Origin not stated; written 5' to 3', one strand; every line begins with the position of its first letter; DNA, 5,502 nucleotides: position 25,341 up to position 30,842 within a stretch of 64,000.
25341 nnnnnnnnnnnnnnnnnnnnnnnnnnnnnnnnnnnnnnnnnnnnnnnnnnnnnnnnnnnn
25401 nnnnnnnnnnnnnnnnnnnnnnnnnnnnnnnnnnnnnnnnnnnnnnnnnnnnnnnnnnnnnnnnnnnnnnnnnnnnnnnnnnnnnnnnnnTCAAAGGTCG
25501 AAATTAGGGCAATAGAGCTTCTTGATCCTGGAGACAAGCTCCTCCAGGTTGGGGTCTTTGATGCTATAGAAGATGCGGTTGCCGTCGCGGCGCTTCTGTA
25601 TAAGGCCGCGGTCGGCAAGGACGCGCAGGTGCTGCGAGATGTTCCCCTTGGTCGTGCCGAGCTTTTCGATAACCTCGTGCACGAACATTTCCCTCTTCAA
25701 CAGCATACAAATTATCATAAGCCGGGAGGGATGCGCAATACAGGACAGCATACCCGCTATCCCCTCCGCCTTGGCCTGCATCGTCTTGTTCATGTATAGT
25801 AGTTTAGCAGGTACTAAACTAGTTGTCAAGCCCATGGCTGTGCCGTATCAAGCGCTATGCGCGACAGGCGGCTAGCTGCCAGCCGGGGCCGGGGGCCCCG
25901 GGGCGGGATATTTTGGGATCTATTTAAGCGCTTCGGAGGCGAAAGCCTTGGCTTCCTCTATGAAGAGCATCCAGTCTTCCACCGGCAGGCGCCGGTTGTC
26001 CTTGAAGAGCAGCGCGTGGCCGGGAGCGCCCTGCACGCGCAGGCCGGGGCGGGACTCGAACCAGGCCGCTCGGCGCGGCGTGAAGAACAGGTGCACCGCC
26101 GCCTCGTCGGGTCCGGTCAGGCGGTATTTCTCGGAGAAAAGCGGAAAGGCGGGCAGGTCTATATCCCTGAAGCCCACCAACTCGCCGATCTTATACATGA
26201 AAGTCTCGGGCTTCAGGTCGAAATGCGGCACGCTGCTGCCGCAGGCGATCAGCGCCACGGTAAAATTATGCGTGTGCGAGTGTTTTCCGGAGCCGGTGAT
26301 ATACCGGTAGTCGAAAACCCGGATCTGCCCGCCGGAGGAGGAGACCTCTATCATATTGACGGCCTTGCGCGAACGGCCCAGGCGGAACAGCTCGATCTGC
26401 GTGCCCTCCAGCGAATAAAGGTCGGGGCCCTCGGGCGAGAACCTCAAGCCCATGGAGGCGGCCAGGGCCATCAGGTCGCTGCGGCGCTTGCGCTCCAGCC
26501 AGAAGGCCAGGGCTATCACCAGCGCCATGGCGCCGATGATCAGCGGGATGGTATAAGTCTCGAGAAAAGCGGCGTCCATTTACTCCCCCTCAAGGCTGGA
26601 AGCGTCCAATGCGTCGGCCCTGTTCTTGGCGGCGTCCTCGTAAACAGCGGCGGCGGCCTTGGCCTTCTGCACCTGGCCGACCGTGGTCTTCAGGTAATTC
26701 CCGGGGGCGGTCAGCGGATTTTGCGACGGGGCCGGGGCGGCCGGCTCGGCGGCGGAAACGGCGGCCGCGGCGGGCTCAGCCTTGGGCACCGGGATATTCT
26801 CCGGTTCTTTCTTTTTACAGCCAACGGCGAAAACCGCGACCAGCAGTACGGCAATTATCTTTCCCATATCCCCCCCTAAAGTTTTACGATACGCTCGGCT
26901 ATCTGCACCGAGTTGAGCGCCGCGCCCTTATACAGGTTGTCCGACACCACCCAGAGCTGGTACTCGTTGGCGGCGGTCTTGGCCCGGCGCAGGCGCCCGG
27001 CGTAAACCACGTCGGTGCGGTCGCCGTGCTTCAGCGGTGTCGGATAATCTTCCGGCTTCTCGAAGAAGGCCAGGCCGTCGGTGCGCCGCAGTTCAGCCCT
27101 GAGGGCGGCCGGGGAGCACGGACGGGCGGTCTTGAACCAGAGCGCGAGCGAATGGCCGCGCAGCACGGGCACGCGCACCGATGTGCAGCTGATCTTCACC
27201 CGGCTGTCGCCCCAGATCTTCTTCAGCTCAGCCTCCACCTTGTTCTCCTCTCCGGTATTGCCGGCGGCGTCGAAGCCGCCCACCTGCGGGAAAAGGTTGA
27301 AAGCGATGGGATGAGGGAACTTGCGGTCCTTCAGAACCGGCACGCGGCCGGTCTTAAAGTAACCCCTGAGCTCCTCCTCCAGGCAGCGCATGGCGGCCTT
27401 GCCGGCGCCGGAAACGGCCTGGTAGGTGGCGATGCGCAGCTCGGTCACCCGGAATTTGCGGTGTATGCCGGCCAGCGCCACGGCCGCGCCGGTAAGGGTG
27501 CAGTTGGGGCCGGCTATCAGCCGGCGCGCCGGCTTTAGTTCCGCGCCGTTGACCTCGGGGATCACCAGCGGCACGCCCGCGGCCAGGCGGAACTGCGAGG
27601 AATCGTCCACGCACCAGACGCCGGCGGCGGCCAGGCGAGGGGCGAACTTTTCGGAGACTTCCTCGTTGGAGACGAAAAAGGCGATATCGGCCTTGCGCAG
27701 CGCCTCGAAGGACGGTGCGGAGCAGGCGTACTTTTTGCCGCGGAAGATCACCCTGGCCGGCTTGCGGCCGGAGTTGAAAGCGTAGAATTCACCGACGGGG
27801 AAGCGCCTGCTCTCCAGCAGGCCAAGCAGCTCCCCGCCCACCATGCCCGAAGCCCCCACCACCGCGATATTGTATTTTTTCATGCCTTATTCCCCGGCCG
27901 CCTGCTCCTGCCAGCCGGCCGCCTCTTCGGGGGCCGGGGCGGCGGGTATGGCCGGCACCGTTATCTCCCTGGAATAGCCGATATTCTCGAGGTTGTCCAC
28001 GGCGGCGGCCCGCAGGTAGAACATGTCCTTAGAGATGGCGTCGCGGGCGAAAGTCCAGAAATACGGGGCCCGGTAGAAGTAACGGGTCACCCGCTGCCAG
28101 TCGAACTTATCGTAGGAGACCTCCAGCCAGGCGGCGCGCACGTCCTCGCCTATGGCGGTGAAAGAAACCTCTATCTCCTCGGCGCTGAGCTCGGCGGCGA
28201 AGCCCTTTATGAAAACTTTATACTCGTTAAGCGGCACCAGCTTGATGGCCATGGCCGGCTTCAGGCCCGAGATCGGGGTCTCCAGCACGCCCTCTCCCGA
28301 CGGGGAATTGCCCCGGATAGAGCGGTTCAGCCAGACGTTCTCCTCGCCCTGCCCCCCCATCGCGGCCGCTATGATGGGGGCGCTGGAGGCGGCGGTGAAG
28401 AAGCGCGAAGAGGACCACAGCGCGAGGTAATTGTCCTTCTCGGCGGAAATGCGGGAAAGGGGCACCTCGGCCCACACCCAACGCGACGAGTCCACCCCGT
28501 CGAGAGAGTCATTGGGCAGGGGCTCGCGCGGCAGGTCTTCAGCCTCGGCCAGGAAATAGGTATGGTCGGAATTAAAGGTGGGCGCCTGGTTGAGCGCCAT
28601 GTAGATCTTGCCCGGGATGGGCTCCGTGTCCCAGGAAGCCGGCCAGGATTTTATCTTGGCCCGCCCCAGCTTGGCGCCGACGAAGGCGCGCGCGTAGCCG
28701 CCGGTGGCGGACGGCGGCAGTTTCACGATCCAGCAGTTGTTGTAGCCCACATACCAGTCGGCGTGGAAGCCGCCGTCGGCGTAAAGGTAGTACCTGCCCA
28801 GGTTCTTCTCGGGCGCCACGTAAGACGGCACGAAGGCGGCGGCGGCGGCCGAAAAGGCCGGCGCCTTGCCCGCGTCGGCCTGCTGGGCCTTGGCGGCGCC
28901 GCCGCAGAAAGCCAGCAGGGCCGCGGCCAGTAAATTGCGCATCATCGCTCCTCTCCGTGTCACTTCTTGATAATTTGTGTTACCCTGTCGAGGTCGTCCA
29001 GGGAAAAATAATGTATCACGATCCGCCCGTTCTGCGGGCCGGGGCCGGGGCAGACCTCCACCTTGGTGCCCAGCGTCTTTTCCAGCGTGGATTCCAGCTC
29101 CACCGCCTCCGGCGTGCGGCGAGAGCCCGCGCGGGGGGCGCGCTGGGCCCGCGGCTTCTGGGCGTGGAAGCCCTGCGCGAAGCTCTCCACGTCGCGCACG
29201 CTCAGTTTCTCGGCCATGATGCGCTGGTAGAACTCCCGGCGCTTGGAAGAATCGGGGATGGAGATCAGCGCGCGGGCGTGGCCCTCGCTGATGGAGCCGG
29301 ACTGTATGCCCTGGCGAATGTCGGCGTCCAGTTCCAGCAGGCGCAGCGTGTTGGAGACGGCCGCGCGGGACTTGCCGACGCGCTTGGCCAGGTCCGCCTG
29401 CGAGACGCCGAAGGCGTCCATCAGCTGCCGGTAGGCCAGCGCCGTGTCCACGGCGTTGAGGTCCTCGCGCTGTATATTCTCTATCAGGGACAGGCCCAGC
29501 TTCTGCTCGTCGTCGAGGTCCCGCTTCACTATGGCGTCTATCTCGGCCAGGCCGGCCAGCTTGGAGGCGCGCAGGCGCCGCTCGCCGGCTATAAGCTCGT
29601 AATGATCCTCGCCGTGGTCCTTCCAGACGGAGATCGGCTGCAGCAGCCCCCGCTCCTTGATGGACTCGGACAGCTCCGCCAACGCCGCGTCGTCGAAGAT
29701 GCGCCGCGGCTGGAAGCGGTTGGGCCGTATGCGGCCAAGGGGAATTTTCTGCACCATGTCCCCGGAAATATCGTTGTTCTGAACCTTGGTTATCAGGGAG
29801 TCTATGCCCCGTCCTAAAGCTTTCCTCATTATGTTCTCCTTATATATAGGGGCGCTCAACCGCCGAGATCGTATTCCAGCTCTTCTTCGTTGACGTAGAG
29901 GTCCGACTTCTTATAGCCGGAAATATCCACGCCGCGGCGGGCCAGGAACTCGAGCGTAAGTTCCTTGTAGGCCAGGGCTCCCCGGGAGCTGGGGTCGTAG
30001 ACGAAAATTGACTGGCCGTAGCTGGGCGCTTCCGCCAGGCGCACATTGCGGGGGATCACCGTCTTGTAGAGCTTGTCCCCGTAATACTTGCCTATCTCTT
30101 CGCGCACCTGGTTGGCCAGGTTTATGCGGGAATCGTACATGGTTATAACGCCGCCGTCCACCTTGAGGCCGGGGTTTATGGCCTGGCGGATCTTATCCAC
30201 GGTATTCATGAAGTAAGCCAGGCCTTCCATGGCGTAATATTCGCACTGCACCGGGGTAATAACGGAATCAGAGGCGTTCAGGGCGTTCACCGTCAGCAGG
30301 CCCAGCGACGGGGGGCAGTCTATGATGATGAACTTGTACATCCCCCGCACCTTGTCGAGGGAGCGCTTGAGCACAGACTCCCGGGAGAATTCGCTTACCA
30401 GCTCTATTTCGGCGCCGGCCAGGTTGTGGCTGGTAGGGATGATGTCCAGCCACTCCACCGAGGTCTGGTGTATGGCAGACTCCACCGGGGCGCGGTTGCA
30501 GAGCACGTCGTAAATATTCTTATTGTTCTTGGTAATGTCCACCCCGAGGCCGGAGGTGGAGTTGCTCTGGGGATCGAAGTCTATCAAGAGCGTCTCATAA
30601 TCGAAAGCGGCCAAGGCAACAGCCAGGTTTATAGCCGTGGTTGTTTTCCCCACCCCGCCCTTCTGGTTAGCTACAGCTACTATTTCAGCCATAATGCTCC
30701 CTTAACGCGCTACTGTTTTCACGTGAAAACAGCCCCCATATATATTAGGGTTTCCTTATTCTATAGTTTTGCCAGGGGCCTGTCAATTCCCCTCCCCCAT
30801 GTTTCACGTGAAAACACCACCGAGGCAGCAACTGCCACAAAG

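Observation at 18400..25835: Ten-gene operon linking a Qmo/Hdr-type membrane redox complex to sulfur-carrier proteins and an outer-membrane channel, with no AprAB/Sat/Dsr partner in view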

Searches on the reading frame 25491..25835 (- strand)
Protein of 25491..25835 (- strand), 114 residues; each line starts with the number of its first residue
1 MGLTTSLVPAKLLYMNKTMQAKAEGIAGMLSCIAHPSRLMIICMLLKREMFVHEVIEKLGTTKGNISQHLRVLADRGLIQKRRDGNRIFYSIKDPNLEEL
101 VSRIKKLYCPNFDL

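Call 3: search_protein_families(library=pfam, proteins=[window:25491-25835:-], max_evalue=0.01)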
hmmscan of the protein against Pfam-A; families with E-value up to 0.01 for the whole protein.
window:25491-25835:- (114 aa): 8 families
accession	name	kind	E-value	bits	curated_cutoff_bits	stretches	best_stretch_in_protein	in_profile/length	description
PF01022.26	HTH_5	-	1.2e-12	47.9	22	1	35-81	1-47/47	Bacterial regulatory protein, arsR family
PF12840.13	HTH_20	-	1.1e-07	32.2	27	1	33-79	1-48/51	Helix-turn-helix domain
PF12802.13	MarR_2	-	8.7e-07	29.4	27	1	45-85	14-56/61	MarR family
PF01978.25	TrmB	-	8.5e-05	22.8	25.6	1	44-95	17-67/68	Sugar-specific transcriptional regulator TrmB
PF24034.1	DUF7343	-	0.00024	21.3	27.6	1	52-86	21-55/62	Domain of unknown function (DUF7343)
PF13601.12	HTH_34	-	0.0009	19.8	27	1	38-82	2-47/80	Winged helix DNA-binding domain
PF01047.28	MarR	-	0.0036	17.6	24.6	1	53-84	21-52/59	MarR family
PF13545.12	HTH_Crp_2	-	0.0082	16.5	27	0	59-95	32-64/70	Crp-like helix-turn-helix domain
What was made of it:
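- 25491..25793 (-): ArsR-family repressor of the SqrR/BigR/YgaV persulfide-sensing type. It is 100 aa from the conserved ATG at 25793. The mechanical ORF extends to 25835 but overlaps the promoter. Call 3: HTH_5.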

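Call 4: search_protein_families(library=ncbifam, proteins=[window:25491-25835:-], max_evalue=0.01)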
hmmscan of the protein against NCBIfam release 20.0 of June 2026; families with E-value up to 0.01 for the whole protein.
window:25491-25835:- (114 aa): 14 families
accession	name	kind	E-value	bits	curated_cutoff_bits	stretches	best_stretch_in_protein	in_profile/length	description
NF033788.1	HTH_metalloreg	subfamily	8.8e-24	83.1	55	1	27-101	2-77/77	metalloregulator ArsR/SmtB family transcription factor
NF040642.1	sulf_sens_BigR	equivalog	2.3e-21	75.6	155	1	18-110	2-94/95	sulfite-sensing transcriptional repressor BigR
NF033789.1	repress_SdpR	subfamily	9e-14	51.2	100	1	32-106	4-78/79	autorepressor SdpR family transcription factor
NF047906.1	CdPbTransRegCmtR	equivalog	2e-11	43.7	150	1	18-103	3-88/104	Cd(II)/Pb(II)-sensing metalloregulatory transcriptional regulator CmtR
NF052532.1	TransRegPagRBaca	equivalog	3.1e-10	40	170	1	23-103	14-94/99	transcriptional repressor PagR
NF045707.1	Dbac_1936_reg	equivalog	1.2e-08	34.9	115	1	26-107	7-88/99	ArsR/SmtB-type metalloregulator TsoR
NF041413.1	ArsR_Rv2640c_fam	equivalog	2.4e-08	34.4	155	1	20-105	26-114/118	Rv2640c family ArsR-like transcriptional regulator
NF053755.1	MsvR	equivalog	2.4e-08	33.9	220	1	30-84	7-61/236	transcriptional factor MsvR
NF007528.0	PRK10141.1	subfamily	4e-06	26.7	97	1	33-93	13-74/117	metalloregulator ArsR/SmtB family transcription factor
NF053602.1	Phr_regulator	exception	5.4e-06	26.1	320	1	30-92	6-73/191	heat shock transcription regulator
NF040939.2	trans_reg_lrs14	equivalog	0.00027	21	90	1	41-86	26-73/103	Lrs14 family HTH-type transcriptional regulator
NF053606.1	Sta1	subfamily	0.0003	20.8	80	1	39-105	23-94/100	Sta1 family transcriptional regulator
NF004170.0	PRK05638.1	equivalog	0.0021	16.6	421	1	37-94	372-432/442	threonine synthase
TIGR01889.1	Staph_reg_Sar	paralog_domain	0.0061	16.9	62.6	1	47-104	41-101/109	staphylococcal accessory regulator family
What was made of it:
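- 25491..25793 (-): Call 4: HTH_metalloreg 83 bits (passes); BigR 75.6 against a cut-off of 155.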

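Call 30: search_solved_structures(query=window:25491-25835:-, max_evalue=0.00001, show_alignments=3)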
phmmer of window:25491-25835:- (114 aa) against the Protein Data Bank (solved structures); distinct sequences matched with E-value up to 0.00001: 21.
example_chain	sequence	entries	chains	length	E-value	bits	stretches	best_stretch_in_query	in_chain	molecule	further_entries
3cuo_A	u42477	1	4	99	3.6e-16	62.5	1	19-110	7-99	Uncharacterized HTH-type transcriptional regulator ygaV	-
13ct_A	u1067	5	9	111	4e-15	59.2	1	18-110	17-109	Transcriptional regulator, ArsR family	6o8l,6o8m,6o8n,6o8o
6o8k_A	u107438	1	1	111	4.2e-15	59.1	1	18-110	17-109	Transcriptional regulator, ArsR family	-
3pqj_A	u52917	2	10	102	5e-15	58.9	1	17-110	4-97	Biofilm growth-associated repressor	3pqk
4omy_A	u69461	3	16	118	3.3e-13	53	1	20-108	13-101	NolR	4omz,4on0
4k2e_A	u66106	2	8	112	1.7e-12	50.8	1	22-110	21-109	Transcriptional activator HlyU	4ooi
6jmi_A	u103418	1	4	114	2.8e-12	50.1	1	29-107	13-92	Uncharacterized HTH-type transcriptional regulator Rv0081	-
3jth_A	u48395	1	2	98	4e-12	49.6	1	19-110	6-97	Transcription activator HlyU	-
5znx_A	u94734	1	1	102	4.4e-12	49.4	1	19-110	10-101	Transcriptional activator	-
7p6f_AAA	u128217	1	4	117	1.7e-09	41.1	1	23-111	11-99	Transcriptional regulator SrnR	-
8qkf_A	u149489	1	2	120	1.9e-09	41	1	27-101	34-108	ArsR family transcriptional regulator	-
2lkp_A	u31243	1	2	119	3.7e-09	40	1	21-102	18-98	HTH-type transcriptional regulator NmtR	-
2zkz_A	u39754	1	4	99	1.2e-08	38.4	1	22-104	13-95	Transcriptional repressor pagR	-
1r22_A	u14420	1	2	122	3.9e-08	36.7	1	22-100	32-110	Transcriptional repressor smtB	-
1r1t_A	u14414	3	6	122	3.9e-08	36.7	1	22-100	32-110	Transcriptional repressor smtB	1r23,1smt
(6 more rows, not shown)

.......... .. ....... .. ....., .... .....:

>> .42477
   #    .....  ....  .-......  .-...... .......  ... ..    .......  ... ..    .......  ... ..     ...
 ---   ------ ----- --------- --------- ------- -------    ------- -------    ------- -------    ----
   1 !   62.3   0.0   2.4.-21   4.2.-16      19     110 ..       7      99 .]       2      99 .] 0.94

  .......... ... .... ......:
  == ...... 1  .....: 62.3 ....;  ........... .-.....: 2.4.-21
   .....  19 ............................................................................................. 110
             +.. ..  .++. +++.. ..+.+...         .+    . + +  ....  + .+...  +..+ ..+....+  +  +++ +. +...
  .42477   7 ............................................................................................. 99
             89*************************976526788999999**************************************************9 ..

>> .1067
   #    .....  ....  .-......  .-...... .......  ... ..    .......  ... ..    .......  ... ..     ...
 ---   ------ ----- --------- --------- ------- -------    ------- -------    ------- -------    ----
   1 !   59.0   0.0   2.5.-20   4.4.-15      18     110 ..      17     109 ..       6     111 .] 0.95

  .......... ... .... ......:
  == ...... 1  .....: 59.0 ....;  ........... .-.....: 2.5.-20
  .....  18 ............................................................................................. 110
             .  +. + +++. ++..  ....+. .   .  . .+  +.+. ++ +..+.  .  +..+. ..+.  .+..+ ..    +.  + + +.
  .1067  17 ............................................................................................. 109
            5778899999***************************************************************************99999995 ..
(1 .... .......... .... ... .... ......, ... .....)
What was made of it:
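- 25491..25793 (-): Call 30: best PDB matches are YgaV 3cuo, SqrR 6o8l and BigR 3pqj, and both sensing Cys align (C43 'IICML' and C109 'LYCP' in long-ORF numbering).
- On SqrR/BigR/YgaV persulfide-sensing ArsR repressors: Call 30: the top PDB hits are YgaV, SqrR and BigR.
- The regulator is SqrR/BigR-type (call 30), and such regulators classically control sulfide-oxidation genes (established knowledge). A persulfide-type sensor controls it (call 30). It is under persulfide-sensor control (call 30).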

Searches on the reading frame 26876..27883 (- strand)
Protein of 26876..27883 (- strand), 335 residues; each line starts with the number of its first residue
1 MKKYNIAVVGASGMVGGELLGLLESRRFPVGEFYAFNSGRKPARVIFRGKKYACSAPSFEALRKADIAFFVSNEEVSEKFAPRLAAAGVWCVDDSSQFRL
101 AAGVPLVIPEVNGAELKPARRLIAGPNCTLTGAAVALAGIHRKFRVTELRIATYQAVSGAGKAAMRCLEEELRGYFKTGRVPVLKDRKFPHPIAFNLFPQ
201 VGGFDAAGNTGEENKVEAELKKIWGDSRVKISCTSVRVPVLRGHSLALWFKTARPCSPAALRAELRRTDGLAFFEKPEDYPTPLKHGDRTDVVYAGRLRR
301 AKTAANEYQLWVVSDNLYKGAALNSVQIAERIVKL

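Call 19: search_protein_families(library=pfam, proteins=[window:26876-27883:-], max_evalue=0.00001)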
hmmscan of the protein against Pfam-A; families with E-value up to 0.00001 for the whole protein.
window:26876-27883:- (335 aa): 2 families
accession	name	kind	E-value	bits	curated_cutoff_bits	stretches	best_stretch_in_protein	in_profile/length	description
PF02774.23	Semialdhyde_dhC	-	2.5e-36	126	26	1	137-319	1-184/184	Semialdehyde dehydrogenase, dimerisation domain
PF01118.30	Semialdhyde_dh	-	9.1e-24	84.6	26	1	5-117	1-119/121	Semialdehyde dehydrogenase, NAD binding domain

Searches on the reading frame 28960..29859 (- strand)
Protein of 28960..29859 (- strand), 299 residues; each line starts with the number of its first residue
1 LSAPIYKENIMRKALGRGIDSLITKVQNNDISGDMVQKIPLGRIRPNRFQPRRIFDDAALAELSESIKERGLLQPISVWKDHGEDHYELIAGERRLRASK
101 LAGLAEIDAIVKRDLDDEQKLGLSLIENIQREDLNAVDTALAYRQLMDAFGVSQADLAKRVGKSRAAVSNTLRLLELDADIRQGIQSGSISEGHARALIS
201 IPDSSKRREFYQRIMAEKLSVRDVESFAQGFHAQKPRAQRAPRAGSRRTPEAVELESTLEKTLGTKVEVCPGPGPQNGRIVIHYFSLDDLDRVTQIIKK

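Call 19: search_protein_families(library=pfam, proteins=[window:28960-29859:-], max_evalue=0.00001)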
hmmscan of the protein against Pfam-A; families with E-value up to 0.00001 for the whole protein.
window:28960-29859:- (299 aa): 3 families
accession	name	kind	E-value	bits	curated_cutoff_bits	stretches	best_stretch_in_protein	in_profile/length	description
PF17762.8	HTH_ParB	-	2.6e-34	117.9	22.6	1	132-229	1-98/102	ParB HTH domain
PF02195.25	ParB_N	-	2.6e-29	101.5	26.3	1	36-130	3-95/95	ParB N-terminal domain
PF23552.2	ParB_C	-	1.5e-09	37.6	23.8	1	249-297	2-49/50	ParB dimerisation domain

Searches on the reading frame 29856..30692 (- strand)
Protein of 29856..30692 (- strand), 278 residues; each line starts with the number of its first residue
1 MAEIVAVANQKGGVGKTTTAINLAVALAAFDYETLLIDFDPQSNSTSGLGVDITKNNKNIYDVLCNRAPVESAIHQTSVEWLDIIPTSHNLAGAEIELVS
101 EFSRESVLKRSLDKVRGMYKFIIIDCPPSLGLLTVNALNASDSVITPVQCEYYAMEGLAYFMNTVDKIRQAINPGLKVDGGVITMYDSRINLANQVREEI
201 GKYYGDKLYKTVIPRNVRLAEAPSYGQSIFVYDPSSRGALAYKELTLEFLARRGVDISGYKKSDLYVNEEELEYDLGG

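Call 19: search_protein_families(library=pfam, proteins=[window:29856-30692:-], max_evalue=0.00001)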
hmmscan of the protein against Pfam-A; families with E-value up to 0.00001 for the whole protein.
window:29856-30692:- (278 aa): 7 families
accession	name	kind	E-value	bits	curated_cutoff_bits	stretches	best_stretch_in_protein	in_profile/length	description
PF13614.12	AAA_31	-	3.3e-64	216.5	27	1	3-178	2-177/177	AAA domain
PF01656.29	CbiA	-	2.5e-27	95.8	25.4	1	5-229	1-125/125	CobQ/CobB/MinD/ParA nucleotide binding domain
PF09140.17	MipZ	-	3.3e-11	43.5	20.7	1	4-153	2-134/262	ATPase MipZ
PF06564.18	CBP_BcsQ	-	1.4e-09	38.2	21.3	1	4-151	3-148/234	Cellulose biosynthesis protein BcsQ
PF10609.15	ParA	-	5.1e-09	36.4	27.1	1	3-72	4-70/246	NUBPL iron-transfer P-loop NTPase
PF02374.21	ArsA_ATPase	-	6.4e-07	29.3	24.3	1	10-64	8-62/305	Anion-transporting ATPase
PF00142.24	Fer4_NifH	-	7e-07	29.4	25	0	10-72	7-67/271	4Fe-4S iron sulfur cluster binding proteins, NifH/frxC family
